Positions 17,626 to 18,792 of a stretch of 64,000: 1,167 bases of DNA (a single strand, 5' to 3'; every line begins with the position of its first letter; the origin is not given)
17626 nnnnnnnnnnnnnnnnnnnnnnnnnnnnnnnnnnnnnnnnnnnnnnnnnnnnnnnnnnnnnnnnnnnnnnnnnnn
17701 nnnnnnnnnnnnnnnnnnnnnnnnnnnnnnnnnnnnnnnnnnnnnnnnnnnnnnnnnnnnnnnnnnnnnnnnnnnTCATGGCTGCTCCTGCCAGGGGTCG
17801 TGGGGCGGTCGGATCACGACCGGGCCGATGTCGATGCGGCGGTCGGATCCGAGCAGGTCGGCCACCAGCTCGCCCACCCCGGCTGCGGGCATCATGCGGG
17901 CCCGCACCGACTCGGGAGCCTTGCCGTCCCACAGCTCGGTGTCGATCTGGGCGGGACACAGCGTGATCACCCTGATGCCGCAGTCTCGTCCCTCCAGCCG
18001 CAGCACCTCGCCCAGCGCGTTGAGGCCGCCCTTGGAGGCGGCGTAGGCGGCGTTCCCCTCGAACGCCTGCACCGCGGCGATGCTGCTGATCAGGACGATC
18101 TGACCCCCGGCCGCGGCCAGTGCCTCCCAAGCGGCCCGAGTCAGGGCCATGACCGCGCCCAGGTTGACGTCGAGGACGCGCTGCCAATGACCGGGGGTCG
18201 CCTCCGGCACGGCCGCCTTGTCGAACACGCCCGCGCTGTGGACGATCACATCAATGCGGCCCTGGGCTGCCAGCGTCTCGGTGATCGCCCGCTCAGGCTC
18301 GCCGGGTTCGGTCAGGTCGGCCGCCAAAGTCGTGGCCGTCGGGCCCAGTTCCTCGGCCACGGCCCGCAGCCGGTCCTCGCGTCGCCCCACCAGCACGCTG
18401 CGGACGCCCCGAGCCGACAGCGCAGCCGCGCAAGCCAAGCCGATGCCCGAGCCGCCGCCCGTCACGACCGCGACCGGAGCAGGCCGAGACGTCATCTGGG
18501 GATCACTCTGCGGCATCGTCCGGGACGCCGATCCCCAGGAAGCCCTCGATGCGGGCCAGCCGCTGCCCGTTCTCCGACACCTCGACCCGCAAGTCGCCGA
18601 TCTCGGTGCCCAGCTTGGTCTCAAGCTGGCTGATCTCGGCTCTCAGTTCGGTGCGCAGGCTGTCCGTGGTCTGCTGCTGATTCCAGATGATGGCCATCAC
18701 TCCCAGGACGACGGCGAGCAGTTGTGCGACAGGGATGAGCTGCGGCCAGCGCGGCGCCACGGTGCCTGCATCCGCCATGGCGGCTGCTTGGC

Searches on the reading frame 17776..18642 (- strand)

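Call 48: search_protein_families(library=pfam, proteins=[window:17776-18642:-], max_evalue=0.0001)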
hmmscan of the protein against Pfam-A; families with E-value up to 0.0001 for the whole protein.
window:17776-18642:- (288 aa): 3 families
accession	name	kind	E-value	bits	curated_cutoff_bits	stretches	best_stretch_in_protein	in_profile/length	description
PF00106.31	adh_short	-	7e-44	150.1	26.6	1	57-240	2-189/195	short chain dehydrogenase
PF13561.12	adh_short_C2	-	1.2e-34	120.4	27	1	65-246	6-190/236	Enoyl-(Acyl carrier protein) reductase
PF08659.16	KR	-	3.1e-17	63.5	22.6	1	59-218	4-167/180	KR domain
